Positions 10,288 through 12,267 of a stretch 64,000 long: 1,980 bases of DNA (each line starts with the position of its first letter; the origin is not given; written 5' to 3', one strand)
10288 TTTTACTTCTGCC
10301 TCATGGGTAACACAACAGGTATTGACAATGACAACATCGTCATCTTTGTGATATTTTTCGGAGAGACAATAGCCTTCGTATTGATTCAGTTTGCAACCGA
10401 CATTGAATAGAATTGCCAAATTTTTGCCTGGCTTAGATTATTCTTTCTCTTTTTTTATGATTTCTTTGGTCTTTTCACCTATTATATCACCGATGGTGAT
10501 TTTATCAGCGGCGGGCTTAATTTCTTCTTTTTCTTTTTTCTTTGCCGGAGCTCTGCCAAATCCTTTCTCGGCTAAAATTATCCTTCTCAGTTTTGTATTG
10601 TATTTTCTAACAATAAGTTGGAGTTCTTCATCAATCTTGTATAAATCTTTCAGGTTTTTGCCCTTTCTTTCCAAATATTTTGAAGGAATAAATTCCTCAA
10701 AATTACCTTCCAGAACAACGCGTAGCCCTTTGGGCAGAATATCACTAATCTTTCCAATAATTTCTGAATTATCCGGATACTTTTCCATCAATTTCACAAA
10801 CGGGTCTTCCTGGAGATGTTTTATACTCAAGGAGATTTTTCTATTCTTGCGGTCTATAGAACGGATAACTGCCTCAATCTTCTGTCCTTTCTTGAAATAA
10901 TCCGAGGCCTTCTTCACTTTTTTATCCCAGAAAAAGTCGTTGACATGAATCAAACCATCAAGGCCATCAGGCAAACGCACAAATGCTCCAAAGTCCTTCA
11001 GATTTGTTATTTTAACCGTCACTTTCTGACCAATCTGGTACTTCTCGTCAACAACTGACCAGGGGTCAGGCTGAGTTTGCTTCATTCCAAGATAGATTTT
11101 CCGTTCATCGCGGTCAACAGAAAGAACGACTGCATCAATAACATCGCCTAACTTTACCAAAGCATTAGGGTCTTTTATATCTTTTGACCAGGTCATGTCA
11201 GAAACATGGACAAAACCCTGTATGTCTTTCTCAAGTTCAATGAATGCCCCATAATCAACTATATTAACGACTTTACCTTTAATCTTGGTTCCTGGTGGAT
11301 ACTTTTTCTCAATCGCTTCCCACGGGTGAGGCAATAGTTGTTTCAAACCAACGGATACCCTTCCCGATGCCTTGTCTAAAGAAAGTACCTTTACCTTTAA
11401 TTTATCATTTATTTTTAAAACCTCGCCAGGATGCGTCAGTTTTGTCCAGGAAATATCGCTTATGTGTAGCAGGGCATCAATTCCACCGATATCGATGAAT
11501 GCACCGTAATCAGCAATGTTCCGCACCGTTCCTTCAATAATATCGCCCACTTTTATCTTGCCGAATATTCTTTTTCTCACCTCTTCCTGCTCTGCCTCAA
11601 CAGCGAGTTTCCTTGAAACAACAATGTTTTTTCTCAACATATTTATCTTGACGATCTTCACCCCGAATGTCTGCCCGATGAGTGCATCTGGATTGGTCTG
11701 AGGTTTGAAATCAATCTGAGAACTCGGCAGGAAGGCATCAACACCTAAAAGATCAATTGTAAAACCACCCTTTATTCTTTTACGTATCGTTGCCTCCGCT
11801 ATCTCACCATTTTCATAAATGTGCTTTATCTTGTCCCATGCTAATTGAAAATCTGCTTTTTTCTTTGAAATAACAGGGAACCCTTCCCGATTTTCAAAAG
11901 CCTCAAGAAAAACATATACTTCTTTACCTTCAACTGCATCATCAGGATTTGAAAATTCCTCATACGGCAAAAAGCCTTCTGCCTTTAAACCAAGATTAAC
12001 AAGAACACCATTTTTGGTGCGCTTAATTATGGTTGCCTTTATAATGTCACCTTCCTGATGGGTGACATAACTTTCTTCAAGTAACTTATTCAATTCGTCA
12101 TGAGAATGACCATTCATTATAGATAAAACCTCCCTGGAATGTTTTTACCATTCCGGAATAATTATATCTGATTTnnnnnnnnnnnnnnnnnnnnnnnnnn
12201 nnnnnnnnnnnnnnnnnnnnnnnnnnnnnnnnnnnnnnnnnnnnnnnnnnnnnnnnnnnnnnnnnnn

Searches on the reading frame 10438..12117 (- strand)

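Call 37: search_protein_families(library=pfam, proteins=[window:10438-12117:-], max_evalue=0.001)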
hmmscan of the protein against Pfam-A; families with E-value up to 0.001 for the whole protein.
window:10438-12117:- (559 aa): 5 families
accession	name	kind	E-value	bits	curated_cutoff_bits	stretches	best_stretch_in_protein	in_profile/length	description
PF00575.29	S1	-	3.5e-76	252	22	5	187-258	1-73/74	S1 RNA binding domain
PF23459.1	S1_RRP5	-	2.3e-14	54.1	27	0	275-339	3-66/72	RRP5 S1 domain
PF13509.12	S1_2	-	4.4e-12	46.4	21.8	0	23-71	2-48/61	S1 domain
PF21710.3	Spt6_S1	-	3.1e-11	43.8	27.5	1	360-433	14-87/91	Spt6, S1/OB domain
PF17092.11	PCB_OB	-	1.3e-05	26.3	27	0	322-353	30-52/111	Penicillin-binding protein OB-like domain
